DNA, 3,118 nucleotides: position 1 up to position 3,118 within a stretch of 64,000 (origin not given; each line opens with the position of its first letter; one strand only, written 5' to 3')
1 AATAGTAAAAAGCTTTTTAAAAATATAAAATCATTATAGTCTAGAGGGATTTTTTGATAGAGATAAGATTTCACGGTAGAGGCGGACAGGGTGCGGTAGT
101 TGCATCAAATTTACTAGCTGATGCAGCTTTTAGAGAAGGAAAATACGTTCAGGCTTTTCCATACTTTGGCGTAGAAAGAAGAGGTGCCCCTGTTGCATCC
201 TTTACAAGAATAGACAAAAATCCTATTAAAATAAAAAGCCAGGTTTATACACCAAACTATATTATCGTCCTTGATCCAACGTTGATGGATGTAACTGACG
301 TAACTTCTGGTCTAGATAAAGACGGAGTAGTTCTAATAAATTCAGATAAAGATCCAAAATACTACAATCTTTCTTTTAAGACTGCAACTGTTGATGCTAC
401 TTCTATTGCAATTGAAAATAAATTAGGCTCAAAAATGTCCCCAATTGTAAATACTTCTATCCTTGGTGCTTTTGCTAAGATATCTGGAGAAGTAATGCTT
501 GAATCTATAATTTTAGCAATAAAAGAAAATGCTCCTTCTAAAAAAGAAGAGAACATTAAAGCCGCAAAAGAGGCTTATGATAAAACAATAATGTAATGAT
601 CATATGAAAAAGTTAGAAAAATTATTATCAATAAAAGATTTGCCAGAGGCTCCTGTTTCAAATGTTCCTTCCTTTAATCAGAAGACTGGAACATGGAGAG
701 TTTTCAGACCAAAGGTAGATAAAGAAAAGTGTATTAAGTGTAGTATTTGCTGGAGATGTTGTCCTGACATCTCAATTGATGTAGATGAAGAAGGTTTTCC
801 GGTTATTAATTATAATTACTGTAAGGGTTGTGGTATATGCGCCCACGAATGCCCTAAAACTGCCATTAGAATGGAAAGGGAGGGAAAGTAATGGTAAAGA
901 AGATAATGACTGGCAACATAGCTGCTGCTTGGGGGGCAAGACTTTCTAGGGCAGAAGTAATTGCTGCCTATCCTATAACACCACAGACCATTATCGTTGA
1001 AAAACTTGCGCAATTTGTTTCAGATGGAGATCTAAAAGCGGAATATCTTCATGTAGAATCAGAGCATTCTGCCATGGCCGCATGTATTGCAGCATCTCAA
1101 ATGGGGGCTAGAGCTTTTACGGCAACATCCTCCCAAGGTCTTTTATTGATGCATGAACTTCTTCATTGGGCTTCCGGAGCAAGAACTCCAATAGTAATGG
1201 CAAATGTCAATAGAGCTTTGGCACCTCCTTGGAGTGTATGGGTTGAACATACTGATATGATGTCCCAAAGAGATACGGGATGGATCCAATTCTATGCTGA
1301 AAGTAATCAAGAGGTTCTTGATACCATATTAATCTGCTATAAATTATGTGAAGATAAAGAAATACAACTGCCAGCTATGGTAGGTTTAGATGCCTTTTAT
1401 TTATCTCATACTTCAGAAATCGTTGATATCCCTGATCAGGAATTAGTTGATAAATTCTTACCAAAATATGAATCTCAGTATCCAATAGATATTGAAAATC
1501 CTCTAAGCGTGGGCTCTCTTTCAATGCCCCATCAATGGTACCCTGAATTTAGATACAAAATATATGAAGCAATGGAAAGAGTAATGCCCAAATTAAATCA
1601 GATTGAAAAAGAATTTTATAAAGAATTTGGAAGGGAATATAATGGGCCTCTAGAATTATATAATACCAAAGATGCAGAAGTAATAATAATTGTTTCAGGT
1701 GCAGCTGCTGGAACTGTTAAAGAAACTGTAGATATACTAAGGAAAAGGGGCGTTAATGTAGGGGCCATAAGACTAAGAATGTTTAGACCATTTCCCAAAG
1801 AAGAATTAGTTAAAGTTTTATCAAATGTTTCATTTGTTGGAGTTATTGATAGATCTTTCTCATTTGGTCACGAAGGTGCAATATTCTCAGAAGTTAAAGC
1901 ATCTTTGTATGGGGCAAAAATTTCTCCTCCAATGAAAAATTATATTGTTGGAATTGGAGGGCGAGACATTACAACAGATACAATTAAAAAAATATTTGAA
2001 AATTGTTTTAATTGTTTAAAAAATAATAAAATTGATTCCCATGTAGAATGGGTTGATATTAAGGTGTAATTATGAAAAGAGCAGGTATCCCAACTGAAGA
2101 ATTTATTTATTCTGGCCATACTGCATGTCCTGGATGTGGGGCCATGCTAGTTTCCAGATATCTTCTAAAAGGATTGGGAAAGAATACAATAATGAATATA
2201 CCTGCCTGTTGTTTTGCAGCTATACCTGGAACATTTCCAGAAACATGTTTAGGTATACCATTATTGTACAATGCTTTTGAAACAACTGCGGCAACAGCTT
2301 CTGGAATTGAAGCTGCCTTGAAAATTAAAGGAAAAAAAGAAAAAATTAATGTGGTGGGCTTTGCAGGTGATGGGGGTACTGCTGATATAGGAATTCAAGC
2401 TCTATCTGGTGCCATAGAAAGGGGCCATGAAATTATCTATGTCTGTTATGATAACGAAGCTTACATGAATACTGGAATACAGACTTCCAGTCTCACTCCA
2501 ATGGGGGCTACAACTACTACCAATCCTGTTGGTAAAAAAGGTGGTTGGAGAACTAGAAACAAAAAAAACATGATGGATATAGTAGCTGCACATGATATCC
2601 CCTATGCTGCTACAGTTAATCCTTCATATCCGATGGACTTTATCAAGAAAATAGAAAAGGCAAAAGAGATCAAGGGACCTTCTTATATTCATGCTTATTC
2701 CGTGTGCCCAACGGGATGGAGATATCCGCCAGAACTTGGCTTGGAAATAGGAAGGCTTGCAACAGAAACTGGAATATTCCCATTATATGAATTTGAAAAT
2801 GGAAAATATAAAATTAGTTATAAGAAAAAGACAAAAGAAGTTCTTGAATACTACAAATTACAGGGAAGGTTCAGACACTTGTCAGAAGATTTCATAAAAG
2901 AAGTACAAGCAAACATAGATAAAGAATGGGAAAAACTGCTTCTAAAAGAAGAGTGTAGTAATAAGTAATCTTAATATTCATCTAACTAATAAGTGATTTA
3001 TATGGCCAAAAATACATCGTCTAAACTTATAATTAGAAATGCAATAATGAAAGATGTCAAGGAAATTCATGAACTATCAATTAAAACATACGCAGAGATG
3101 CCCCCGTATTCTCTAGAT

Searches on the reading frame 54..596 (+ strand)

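Call 67: search_protein_families(library=pfam, max_evalue=0.000001, proteins=[window:54-596:+])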
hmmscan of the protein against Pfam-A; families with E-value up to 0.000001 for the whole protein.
window:54-596:+ (180 aa): 1 family
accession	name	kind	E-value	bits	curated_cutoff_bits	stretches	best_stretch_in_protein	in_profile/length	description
PF01558.24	POR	-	1.3e-38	133.4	27.4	1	10-176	1-173/173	Pyruvate ferredoxin/flavodoxin oxidoreductase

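Call 90: search_protein_families(library=ncbifam, max_evalue=1e-10, proteins=[window:54-596:+])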
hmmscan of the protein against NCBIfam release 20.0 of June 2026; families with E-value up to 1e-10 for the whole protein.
window:54-596:+ (180 aa): 9 families
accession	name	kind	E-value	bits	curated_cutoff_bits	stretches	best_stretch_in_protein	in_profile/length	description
NF006321.0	PRK08534.1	equivalog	1e-68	230.6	225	1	1-178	1-177/181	pyruvate ferredoxin oxidoreductase subunit gamma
NF040683.1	PorC_Meth_Thtga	equivalog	5.5e-67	224.9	270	1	1-177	1-172/177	pyruvate synthase subunit PorC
TIGR02175.1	PorC_KorC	subfamily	1.3e-65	220.5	81.1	1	1-178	1-175/177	2-oxoacid:acceptor oxidoreductase, gamma subunit, pyruvate/2-ketoisovalerate family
NF010632.0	PRK14029.1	equivalog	1.7e-65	220.2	335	1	1-179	1-181/185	pyruvate/ketoisovalerate ferredoxin oxidoreductase subunit gamma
NF045762.1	PhenlGlyoxDHPadE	equivalog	8.3e-44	149.7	300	1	1-179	1-180/187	NADH-dependent phenylglyoxylate dehydrogenase subunit gamma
NF004497.0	PRK05844.1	equivalog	7.2e-27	94.2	243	1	1-172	1-179/186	pyruvate flavodoxin oxidoreductase subunit gamma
TIGR03710.1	OAFO_sf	subfamily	1.2e-13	50.5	482.75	1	3-176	3-171/561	2-oxoacid:acceptor oxidoreductase subunit alpha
NF006323.0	PRK08537.1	equivalog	1.9e-13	50.2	235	1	3-176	4-176/181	2-oxoacid:ferredoxin oxidoreductase subunit gamma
NF045790.1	OxalOxreddelta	equivalog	6.1e-13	48.6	230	1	20-163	34-197/316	oxalate oxidoreductase subunit delta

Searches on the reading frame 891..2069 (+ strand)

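Call 67: search_protein_families(library=pfam, max_evalue=0.000001, proteins=[window:891-2069:+])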
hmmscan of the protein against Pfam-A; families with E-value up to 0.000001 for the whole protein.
window:891-2069:+ (392 aa): 2 families
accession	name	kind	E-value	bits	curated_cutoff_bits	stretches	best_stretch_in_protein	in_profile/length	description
PF01855.24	POR_N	-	3.5e-69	233.5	27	1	19-232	6-223/231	Pyruvate flavodoxin/ferredoxin oxidoreductase, thiamine diP-bdg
PF17147.9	PFOR_II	-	1.4e-31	109.3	27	1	262-364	1-101/102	Pyruvate:ferredoxin oxidoreductase core domain II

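Call 90: search_protein_families(library=ncbifam, max_evalue=1e-10, proteins=[window:891-2069:+])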
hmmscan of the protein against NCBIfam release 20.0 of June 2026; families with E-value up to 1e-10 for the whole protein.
window:891-2069:+ (392 aa): 13 families
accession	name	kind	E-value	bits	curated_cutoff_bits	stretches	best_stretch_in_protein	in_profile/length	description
NF040682.1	PorA_Arch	equivalog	7.3e-152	505.8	550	1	2-391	2-386/387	pyruvate synthase subunit PorA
NF006232.0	PRK08366.1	equivalog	9e-149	495.3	646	1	1-391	5-393/394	2-ketoisovalerate ferredoxin oxidoreductase subunit alpha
NF006233.0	PRK08367.1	equivalog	6e-134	446.8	625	1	2-391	3-390/394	pyruvate ferredoxin oxidoreductase subunit alpha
NF007201.0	PRK09622.1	equivalog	3.4e-100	335.8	590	1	5-384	12-390/405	2-oxoacid:ferredoxin oxidoreductase subunit alpha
NF045764.1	PhenlGlyoxDHPadG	equivalog_domain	5.2e-95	318.3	700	1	5-388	4-394/398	NADH-dependent phenylglyoxylate dehydrogenase subunit alpha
NF045791.1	OxalOxredalpha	equivalog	7.5e-92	308.4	500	1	2-389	3-392/395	oxalate oxidoreductase subunit alpha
TIGR02176.1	pyruv_ox_red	equivalog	4.2e-44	150.7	911.35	1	4-374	2-380/1167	pyruvate:ferredoxin (flavodoxin) oxidoreductase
NF006412.0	PRK08659.1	equivalog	9.9e-39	133.6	411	1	3-320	5-333/378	2-oxoacid:acceptor oxidoreductase subunit alpha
TIGR03710.1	OAFO_sf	subfamily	3.1e-35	121.8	482.75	1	5-109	195-297/561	2-oxoacid:acceptor oxidoreductase subunit alpha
NF005507.0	PRK07119.1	subfamily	2.3e-30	105.6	399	1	3-322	4-307/352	3-methyl-2-oxobutanoate dehydrogenase subunit VorB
NF041170.1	Oxoac_fdxalpha_Archa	equivalog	1.1e-24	86.8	800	1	226-374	490-624/636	2-oxoacid:ferredoxin oxidoreductase subunit alpha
NF007206.0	PRK09627.1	equivalog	2.6e-19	69.4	579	1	5-188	5-189/375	2-oxoglutarate synthase subunit alpha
TIGR03336.1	IOR_alpha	equivalog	3e-15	55.6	650.9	1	3-320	2-286/595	indolepyruvate ferredoxin oxidoreductase subunit alpha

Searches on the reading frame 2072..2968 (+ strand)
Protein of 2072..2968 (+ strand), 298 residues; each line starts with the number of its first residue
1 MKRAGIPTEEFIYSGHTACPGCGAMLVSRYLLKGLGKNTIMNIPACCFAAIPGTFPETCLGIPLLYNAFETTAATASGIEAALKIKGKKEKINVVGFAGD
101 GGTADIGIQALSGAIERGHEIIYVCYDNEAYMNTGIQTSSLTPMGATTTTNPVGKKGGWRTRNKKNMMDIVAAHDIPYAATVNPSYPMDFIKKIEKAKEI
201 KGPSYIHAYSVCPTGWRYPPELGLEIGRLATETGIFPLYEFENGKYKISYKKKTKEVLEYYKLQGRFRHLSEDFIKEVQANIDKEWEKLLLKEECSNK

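Call 67: search_protein_families(library=pfam, max_evalue=0.000001, proteins=[window:2072-2968:+])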
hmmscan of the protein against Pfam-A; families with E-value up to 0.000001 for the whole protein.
window:2072-2968:+ (298 aa): 1 family
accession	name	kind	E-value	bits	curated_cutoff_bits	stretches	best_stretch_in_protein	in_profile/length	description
PF02775.26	TPP_enzyme_C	-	2.3e-20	73.4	21.9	1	67-207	28-150/151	Thiamine pyrophosphate enzyme, C-terminal TPP binding domain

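Call 90: search_protein_families(library=ncbifam, max_evalue=1e-10, proteins=[window:2072-2968:+])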
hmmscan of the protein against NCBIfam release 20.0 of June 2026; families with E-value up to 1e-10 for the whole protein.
window:2072-2968:+ (298 aa): 6 families
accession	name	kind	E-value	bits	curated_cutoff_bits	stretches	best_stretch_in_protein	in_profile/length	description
NF008818.0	PRK11864.1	subfamily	2.5e-122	407.7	405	1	2-294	4-297/300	3-methyl-2-oxobutanoate dehydrogenase subunit beta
NF008819.1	PRK11865.1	equivalog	7e-113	376.8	405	1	3-290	5-297/300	pyruvate synthase subunit PorB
NF045792.1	OxalOxredbeta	equivalog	1.3e-75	254.3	590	1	5-288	10-302/311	oxalate oxidoreductase subunit beta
NF045766.1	PhenlGlyoxDHPadI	equivalog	6.8e-65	219.6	700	1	9-289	149-433/443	NADH-dependent phenylglyoxylate dehydrogenase subunit beta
TIGR02176.1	pyruv_ox_red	equivalog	2.6e-18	65.4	911.35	1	97-288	959-1154/1167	pyruvate:ferredoxin (flavodoxin) oxidoreductase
NF008820.0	PRK11866.1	equivalog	4.5e-12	45.9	402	1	18-212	17-201/287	2-oxoacid ferredoxin oxidoreductase subunit beta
